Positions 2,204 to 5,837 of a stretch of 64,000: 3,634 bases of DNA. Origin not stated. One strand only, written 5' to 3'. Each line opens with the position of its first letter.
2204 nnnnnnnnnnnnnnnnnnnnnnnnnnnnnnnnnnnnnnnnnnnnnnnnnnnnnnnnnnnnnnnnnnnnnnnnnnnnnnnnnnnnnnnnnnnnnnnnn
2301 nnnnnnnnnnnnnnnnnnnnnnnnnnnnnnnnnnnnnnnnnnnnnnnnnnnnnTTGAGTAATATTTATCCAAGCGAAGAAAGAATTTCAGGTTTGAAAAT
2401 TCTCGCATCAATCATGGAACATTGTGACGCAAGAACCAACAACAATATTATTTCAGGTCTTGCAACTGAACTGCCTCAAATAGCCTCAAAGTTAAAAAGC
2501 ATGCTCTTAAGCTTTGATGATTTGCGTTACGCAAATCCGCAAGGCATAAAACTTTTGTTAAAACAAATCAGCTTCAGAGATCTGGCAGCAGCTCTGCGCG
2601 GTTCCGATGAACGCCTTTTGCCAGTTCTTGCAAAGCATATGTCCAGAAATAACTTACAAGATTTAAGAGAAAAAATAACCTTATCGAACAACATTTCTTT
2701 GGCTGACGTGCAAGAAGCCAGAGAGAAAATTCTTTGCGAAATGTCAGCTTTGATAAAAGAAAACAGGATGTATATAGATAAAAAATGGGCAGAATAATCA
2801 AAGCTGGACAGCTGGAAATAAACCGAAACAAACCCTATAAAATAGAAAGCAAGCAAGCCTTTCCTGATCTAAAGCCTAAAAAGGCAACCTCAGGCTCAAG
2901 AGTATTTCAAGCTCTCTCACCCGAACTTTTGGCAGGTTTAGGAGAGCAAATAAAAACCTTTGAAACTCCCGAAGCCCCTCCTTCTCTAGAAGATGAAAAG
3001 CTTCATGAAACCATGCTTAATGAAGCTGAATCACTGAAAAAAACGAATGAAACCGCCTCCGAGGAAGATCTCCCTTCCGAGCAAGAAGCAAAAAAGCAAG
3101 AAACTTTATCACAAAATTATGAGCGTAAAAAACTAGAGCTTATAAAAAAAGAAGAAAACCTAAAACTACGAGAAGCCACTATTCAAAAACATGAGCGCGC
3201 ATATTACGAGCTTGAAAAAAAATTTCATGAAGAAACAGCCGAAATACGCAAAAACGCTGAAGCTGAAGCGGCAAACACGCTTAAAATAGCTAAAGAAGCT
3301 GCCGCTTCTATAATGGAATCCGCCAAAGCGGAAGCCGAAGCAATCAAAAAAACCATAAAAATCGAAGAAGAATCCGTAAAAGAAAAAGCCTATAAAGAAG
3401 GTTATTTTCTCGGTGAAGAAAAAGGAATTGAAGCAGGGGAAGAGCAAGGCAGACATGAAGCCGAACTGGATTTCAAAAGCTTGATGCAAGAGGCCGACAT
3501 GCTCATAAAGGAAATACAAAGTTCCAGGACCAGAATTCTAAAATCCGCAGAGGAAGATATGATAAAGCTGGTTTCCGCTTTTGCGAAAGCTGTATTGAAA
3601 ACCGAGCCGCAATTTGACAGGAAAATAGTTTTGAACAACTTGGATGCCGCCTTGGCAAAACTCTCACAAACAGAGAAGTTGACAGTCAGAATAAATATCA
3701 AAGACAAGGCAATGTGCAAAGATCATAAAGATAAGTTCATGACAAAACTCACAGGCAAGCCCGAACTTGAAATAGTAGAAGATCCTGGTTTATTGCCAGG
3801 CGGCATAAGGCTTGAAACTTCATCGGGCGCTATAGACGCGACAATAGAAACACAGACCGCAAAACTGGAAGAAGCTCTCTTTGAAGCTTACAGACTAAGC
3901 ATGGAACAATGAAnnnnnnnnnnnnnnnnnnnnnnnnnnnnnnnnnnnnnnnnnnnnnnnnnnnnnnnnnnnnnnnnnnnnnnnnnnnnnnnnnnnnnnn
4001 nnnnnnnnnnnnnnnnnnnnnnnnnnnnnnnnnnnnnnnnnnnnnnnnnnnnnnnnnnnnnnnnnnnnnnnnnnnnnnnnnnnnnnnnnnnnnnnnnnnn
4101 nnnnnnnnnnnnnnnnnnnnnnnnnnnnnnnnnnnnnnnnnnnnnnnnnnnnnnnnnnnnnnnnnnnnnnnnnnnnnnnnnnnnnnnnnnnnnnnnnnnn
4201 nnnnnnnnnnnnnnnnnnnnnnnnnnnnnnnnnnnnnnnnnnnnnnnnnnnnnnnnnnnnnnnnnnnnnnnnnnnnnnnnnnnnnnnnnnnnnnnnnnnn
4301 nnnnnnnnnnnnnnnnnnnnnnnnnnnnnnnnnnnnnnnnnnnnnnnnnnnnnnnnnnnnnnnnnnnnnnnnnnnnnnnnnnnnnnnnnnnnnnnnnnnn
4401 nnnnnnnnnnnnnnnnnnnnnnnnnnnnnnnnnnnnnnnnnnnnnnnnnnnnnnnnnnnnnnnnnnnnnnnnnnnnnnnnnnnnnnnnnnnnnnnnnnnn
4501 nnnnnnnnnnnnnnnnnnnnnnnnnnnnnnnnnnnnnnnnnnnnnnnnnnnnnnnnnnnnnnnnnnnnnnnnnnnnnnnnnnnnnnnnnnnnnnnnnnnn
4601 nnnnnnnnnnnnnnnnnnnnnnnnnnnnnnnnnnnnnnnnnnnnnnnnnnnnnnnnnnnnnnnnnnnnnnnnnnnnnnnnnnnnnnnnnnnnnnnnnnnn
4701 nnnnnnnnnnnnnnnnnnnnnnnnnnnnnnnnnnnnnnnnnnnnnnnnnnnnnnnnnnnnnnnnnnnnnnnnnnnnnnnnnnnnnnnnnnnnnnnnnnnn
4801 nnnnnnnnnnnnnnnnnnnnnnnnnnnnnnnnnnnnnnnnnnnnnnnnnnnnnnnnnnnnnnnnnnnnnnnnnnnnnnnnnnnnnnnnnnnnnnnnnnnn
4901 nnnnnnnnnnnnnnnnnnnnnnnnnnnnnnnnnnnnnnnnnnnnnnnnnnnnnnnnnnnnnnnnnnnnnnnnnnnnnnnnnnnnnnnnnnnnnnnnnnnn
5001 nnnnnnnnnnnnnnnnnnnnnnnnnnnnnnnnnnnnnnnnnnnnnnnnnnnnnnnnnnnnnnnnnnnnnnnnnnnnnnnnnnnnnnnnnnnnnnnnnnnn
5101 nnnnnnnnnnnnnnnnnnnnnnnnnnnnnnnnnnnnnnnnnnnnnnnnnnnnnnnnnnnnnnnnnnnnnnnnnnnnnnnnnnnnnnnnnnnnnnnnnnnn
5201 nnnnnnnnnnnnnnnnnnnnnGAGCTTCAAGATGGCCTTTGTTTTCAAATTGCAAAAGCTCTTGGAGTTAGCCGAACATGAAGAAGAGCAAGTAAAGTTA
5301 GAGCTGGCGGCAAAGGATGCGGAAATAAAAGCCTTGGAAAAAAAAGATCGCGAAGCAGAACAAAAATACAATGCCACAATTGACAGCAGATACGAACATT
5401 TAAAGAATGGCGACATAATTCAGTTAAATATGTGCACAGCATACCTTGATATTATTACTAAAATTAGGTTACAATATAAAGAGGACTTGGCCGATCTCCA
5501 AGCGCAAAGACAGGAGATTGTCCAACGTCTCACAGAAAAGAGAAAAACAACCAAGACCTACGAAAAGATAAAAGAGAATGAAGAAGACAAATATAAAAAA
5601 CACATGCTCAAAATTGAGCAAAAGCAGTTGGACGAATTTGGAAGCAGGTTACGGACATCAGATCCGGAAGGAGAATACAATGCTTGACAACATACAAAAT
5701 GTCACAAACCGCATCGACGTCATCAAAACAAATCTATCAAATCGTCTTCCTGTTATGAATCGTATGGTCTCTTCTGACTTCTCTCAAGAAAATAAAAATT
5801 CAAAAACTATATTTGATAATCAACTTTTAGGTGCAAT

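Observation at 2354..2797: Extra FliG C-terminal-domain mini-protein inserted between fliG and fliH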

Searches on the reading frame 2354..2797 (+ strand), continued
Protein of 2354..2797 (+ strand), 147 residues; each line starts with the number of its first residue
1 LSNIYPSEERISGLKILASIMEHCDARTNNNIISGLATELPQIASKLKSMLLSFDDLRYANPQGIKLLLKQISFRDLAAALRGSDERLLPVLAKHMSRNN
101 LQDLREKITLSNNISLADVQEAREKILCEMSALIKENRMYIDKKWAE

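Call 48: find_encoding_contigs(protein=P0099, flank=6000, max_places=1)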
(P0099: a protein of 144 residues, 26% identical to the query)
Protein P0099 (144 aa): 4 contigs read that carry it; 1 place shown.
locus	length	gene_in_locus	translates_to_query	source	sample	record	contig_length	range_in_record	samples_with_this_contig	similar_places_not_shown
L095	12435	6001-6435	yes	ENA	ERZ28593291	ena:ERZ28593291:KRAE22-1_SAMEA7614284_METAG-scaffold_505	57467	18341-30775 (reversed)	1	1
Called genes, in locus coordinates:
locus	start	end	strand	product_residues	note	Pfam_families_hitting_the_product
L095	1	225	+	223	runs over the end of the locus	PF00814:TsaD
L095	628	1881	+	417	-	PF07498:Rho_N, PF07497:Rho_RNA_bind, PF08206:OB_RNB (faint), PF00006:ATP-synt_ab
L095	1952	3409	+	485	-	PF00072:Response_reg, PF00158:Sigma54_activat, PF14532:Sigma54_activ_2, PF07728:AAA_5 (faint), PF25601:AAA_lid_14, PF02954:HTH_8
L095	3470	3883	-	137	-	-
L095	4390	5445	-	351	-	PF00069:Pkinase, PF07714:PK_Tyr_Ser-Thr, PF03109:ABC1 (faint)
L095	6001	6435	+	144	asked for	PF01706:FliG_C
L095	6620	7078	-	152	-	PF00226:DnaJ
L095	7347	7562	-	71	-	-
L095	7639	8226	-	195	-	PF02517:Rce1-like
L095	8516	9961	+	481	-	-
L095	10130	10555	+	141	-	PF01192:RNA_pol_Rpb6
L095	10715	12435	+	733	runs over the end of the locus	PF01966:HD, PF13328:HD_4, PF04607:RelA_SpoT, PF02824:TGS, PF19296:RelA_AH, PF28438:RelA_RIS, PF01842:ACT, PF13291:ACT_4, +1 more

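Call 55: find_encoding_contigs(protein=P0075, flank=3000, max_places=2)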
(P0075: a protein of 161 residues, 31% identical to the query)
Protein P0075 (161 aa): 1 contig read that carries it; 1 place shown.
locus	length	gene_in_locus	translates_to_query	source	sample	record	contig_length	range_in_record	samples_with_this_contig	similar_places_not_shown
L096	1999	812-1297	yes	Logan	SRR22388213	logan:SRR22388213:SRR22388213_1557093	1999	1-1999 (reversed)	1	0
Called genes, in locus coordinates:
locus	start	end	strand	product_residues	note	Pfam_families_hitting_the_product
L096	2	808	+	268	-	?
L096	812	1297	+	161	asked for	PF01706:FliG_C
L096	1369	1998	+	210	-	?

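Call 56: search_protein_families(library=pfam, proteins=[L096:2-808:+, L096:1369-1998:+], max_evalue=0.01)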
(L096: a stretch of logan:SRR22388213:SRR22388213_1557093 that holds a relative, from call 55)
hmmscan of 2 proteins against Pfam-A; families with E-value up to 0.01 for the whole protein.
L096:2-808:+ (268 aa): 1 family
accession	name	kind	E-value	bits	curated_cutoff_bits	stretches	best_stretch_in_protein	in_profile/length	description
PF00501.34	AMP-binding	-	9.7e-10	38.2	29.9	1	2-112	293-384/384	AMP-binding enzyme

L096:1369-1998:+ (210 aa): 0 families

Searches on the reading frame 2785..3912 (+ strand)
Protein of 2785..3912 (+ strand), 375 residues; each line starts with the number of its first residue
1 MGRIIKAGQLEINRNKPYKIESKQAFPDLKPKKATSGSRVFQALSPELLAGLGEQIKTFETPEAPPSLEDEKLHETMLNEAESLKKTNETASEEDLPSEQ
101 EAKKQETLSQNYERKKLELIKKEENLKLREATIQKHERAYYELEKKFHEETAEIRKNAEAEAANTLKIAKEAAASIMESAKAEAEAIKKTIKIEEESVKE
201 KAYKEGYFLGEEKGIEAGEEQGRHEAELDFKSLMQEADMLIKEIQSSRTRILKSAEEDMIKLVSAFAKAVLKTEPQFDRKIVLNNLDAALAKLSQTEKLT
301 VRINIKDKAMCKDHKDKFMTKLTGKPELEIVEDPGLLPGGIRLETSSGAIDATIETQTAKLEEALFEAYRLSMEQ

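Call 3: search_protein_families(library=pfam, proteins=[window:2785-3912:+], max_evalue=1)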
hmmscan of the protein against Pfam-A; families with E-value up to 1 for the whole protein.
window:2785-3912:+ (375 aa): 1 family
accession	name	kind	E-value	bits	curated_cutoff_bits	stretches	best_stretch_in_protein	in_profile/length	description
PF02108.21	FliH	-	1.1e-23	84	24.1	1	234-360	4-127/128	Flagellar assembly protein FliH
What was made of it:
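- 2785..3912 (+): fliH (375 aa); its ATG overlaps the mini gene by 13 nt. Pfam FliH E 1.1e-23 (call 3).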

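Call 4: search_protein_families(library=ncbifam, proteins=[window:2785-3912:+], max_evalue=1)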
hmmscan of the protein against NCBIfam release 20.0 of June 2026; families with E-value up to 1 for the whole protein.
window:2785-3912:+ (375 aa): 13 families
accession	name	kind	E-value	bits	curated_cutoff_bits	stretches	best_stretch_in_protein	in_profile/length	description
NF005198.1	PRK06669.1-3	equivalog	4e-39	134.6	200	1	83-367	22-295/299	flagellar assembly protein FliH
TIGR03825.1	FliH_bacil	equivalog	9.4e-21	74.5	148.9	1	130-372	9-251/255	flagellar assembly protein FliH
NF004269.1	PRK05687.1-5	equivalog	9.5e-19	68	279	1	169-370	38-234/249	flagellar assembly protein FliH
NF004270.2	PRK05687.2-1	equivalog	2.4e-18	66.5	180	1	145-365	8-222/223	flagellar assembly protein FliH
NF005392.0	PRK06937.1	equivalog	7.2e-14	51.6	159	1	162-368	14-202/209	HrpE/YscL family type III secretion apparatus protein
NF004266.1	PRK05687.1-1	equivalog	2.1e-11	43.7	260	1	156-359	18-219/230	flagellar assembly protein FliH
NF009925.1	PRK13386.1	equivalog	8.1e-11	41.6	192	1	196-357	56-212/228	flagellar assembly protein FliH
TIGR02499.1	HrpE_YscL_not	equivalog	8.2e-10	39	78.7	1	169-352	13-165/166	type III secretion system stator protein SctL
NF004968.0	PRK06328.1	equivalog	1.3e-09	37.7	220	1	172-365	30-200/223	HrpE/YscL family type III secretion apparatus protein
NF004267.1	PRK05687.1-3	equivalog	4.3e-09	35.9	293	1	147-365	41-256/266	flagellar assembly protein FliH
NF006574.0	PRK09098.1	subfamily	2.9e-05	23.6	278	1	158-368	37-225/277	HrpE/YscL family type III secretion apparatus protein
NF040553.1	SGO_0316_fam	subfamily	0.77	7.3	1400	0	54-202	58-200/1486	SGO_0316/SGO_0317 family LPXTG-anchored serine peptidase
TIGR02794.1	tolA_full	equivalog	1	8.6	59.45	0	60-210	66-214/362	cell envelope integrity protein TolA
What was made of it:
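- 2785..3912 (+): NCBIfam FliH models hit below their cut-offs (call 4).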

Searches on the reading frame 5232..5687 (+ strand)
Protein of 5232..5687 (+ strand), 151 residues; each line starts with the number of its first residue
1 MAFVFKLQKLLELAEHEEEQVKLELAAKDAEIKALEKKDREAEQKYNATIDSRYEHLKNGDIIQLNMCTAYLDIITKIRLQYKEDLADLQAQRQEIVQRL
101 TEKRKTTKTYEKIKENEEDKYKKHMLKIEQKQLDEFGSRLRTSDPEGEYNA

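Call 3: search_protein_families(library=pfam, proteins=[window:5232-5687:+], max_evalue=1)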
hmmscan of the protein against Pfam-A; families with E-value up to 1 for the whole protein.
window:5232-5687:+ (151 aa): 4 families
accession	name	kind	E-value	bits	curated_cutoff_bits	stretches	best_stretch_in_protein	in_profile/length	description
PF02050.21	FliJ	-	2.3e-11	44.4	28.4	1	19-139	1-121/123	Flagellar FliJ protein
PF03720.21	UDPG_MGDP_dh_C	-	0.2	12.5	30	1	79-129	4-55/103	UDP-glucose/GDP-mannose dehydrogenase family, UDP binding domain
PF04859.17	DUF641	-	0.24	12.2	27.6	0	6-46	81-121/127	Plant protein of unknown function (DUF641)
PF02696.19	SelO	-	0.91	8.6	22.8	0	28-145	311-433/466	Protein adenylyltransferase SelO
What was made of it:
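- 5232..5687 (+): fliJ. Pfam FliJ E 2.3e-11 (call 3).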

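Call 65: search_protein_families(library=ncbifam, proteins=[window:5232-5687:+], max_evalue=1)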
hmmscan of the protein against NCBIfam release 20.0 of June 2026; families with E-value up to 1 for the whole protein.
window:5232-5687:+ (151 aa): 8 families
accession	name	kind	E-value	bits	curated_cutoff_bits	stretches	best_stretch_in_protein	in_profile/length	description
TIGR02473.1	flagell_FliJ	equivalog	7.5e-18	65.3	50.45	1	5-139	2-137/141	flagellar export protein FliJ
NF006563.0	PRK09070.1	equivalog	0.01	14.5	514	1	22-71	161-210/447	aminodeoxychorismate synthase component I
NF006771.0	PRK09290.1-5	subfamily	0.091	11.2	399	1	66-139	277-350/413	allantoate amidohydrolase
TIGR00553.1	pabB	equivalog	0.11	11.7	328.4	1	22-71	50-100/329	aminodeoxychorismate synthase component I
TIGR02971.1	heterocyst_DevB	subfamily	0.12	11.7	129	1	15-123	89-186/327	ABC exporter membrane fusion protein, DevB family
NF005698.0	PRK07508.1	equivalog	0.14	10.7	452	1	24-68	97-141/383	aminodeoxychorismate synthase component I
NF004610.0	PRK05940.1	equivalog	0.28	9.9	568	1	17-71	167-221/467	anthranilate synthase component I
NF052504.1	sll1863_fam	domain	0.63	10.3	35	0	78-118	34-75/93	sll1863 family stress response protein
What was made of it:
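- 5232..5687 (+): TIGR02473 scores 65 bits against a cut-off of 50 (call 65).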
